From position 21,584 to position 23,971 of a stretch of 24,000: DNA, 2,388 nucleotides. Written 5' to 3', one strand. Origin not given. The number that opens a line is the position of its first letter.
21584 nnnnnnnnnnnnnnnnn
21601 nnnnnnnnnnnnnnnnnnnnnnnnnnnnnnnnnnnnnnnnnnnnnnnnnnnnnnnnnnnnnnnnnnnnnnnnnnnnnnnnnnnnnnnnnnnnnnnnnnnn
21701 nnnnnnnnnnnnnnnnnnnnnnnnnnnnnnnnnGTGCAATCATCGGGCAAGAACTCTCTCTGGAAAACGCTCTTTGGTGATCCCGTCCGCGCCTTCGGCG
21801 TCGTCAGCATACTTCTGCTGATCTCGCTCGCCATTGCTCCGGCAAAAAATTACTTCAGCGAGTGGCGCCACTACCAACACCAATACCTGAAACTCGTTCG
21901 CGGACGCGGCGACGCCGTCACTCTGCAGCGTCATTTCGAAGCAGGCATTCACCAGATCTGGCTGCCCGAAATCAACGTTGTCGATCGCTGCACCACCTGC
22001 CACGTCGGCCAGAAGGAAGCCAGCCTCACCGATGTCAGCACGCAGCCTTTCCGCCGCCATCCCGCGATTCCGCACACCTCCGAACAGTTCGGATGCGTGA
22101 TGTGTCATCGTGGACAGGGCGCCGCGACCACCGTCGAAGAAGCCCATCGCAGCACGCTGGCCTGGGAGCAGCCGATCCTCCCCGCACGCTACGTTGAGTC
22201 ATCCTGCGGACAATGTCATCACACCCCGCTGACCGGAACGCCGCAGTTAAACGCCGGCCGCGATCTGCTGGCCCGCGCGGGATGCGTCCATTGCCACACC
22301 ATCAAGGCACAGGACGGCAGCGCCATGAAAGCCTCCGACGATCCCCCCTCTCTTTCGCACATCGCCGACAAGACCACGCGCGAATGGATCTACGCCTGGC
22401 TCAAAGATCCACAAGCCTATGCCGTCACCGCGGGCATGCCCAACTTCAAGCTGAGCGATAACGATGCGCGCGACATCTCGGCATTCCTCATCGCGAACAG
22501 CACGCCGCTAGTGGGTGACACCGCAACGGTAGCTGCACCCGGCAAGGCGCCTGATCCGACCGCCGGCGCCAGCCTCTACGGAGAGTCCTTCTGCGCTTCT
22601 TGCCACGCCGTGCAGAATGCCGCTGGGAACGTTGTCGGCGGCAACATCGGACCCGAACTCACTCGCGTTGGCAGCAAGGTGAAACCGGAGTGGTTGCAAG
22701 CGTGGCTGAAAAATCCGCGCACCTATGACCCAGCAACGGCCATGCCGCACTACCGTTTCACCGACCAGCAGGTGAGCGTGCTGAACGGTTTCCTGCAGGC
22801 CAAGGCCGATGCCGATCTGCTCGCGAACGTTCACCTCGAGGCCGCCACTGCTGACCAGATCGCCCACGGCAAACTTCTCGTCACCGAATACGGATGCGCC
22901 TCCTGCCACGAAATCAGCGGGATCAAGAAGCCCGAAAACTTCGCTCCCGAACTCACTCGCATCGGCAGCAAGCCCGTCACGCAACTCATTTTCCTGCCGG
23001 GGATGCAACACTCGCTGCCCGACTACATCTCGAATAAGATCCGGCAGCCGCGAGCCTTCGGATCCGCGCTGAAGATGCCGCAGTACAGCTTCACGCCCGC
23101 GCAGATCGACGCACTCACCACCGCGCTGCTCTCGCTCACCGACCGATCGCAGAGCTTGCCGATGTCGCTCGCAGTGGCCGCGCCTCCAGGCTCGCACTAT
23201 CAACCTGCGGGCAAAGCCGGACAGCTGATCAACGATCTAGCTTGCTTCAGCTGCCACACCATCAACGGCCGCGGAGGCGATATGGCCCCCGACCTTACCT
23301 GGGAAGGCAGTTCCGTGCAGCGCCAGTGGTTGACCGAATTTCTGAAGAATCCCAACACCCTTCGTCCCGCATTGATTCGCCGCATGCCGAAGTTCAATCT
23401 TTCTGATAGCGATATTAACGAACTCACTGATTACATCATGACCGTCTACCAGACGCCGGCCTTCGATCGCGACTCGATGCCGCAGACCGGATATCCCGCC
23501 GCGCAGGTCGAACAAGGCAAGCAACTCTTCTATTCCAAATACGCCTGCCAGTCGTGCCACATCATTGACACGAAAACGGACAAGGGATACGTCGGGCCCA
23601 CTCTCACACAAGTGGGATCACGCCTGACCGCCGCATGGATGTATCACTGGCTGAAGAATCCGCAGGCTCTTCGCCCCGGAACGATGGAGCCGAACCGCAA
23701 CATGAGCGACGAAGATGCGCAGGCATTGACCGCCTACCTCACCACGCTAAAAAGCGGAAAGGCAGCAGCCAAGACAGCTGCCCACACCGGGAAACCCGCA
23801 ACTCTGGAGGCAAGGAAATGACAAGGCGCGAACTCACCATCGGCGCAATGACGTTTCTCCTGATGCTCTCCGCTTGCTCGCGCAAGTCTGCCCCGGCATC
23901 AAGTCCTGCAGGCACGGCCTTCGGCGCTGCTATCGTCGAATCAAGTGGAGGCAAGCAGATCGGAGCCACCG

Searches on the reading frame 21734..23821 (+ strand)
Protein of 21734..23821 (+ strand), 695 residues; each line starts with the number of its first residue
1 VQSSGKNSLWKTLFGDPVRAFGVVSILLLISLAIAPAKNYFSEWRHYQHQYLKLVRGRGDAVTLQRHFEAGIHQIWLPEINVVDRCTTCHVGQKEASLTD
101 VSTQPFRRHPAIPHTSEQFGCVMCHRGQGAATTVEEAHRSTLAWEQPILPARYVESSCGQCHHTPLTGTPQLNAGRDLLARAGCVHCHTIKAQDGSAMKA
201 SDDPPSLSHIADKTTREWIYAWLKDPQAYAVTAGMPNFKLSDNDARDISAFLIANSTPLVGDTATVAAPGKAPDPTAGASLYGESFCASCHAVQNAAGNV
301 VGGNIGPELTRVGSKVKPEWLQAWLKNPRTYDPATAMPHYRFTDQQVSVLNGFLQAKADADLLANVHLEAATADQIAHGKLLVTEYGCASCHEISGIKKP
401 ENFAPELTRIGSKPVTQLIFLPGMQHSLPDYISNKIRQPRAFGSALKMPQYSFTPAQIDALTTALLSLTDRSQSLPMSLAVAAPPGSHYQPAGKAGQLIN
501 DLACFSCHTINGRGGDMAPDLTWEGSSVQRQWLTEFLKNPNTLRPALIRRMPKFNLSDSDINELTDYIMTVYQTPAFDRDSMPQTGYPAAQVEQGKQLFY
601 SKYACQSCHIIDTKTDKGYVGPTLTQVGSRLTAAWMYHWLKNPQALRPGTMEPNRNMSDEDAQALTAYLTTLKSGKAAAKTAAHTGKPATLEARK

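Call 5: search_protein_families(library=pfam, proteins=[window:21734-23821:+], max_evalue=0.1)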
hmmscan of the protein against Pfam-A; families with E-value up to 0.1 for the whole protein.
window:21734-23821:+ (695 aa): 10 families
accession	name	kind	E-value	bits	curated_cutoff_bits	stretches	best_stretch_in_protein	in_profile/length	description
PF00034.26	Cytochrom_C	-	2.5e-43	147.7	21.3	5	592-673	1-90/90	Cytochrome c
PF13442.11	Cytochrome_CBB3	-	6.1e-37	126.2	27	4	590-669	1-68/68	Cytochrome C oxidase, cbb3-type, subunit III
PF02433.20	FixO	-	2.1e-17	63.8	29.6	2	305-349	102-146/219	Cytochrome C oxidase, mono-heme subunit/FixO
PF14522.11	Cytochrome_C7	-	3.8e-09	36.7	24.8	0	156-193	14-53/67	Cytochrome c7 and related cytochrome c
PF14537.11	Cytochrom_c3_2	-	1.8e-06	28.7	25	0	83-129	26-68/79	Cytochrome c3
PF02085.21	Cytochrom_CIII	-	0.00058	20.6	22.9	0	80-132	43-89/101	Class III cytochrome C family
PF22678.1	Cytochrom_c_NrfB-like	-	0.0037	18.1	27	0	121-197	1-74/89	Cytochrome c-type protein NrfB-like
PF14495.11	Cytochrom_C550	-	0.025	14.7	27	0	589-615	23-48/136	Cytochrome c-550 domain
PF03892.19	NapB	-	0.048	14.2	25.1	0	110-164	49-113/127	Nitrate reductase cytochrome c-type subunit (NapB)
PF13435.11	Cytochrome_C554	-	0.055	14.8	20.8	0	144-189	35-84/84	Cytochrome c554 and c-prime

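Call 6: search_protein_families(library=ncbifam, proteins=[window:21734-23821:+], max_evalue=0.1)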
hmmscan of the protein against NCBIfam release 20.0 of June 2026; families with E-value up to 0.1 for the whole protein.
window:21734-23821:+ (695 aa): 19 families
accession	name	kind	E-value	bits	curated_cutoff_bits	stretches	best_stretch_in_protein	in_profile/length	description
TIGR04485.1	thiosulf_SoxX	equivalog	7.7e-41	138.7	61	5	286-344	4-61/78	sulfur oxidation c-type cytochrome SoxX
NF040971.1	cytc_ExtS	equivalog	4.5e-30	104.8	100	3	113-350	34-258/262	selenite/tellurite reduction operon c-type cytochrome lipoprotein ExtS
NF045774.1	cytochro_C551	exception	1.7e-24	85.9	118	3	589-672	36-109/110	cytochrome c551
NF050122.1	bc1_QcrC_actin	exception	1.6e-22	80.1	200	4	493-677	41-216/253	cytochrome bc1 complex diheme cytochrome c subunit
TIGR02603.1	CxxCH_TIGR02603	domain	4.7e-22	78.4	68.15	3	495-542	5-52/134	putative heme-binding domain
NF045773.1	cytochro_C550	exception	3.3e-19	69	125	3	601-670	56-117/118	cytochrome c550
TIGR00781.1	ccoO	equivalog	7.4e-17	61.8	200.65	2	304-358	101-156/232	cytochrome-c oxidase, cbb3-type subunit II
NF011055.0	PRK14487.1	subfamily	9.6e-16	57.9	218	2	305-346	108-149/212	cbb3-type cytochrome c oxidase subunit II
TIGR00782.1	ccoP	equivalog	1.5e-15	57.3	179.95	2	490-674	104-283/285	cytochrome-c oxidase, cbb3-type subunit III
NF011054.0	PRK14486.1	equivalog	1.5e-12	47.6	447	1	305-346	103-144/294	putative bifunctional cbb3-type cytochrome c oxidase subunit II/cytochrome c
NF011053.0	PRK14485.1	subfamily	2e-11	42.9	1080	1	304-348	590-634/716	putative bifunctional cbb3-type cytochrome c oxidase subunit I/II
TIGR04494.1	c550_PedF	equivalog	5.1e-08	32.9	122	0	278-341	54-112/133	cytochrome c-550 PedF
NF052248.1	SorU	equivalog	2.7e-06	27.5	100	1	595-668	1-71/72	SorU family sulfite dehydrogenase c-type cytochrome subunit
NF040943.1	cytoc3_ExtM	equivalog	6.7e-05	21.4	800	1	106-165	23-82/599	selenite/tellurite reduction operon c-type cytochrome ExtM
TIGR03046.1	PS_II_psbV2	equivalog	0.00021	21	148.35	0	587-616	52-79/157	photosystem II cytochrome PsbV2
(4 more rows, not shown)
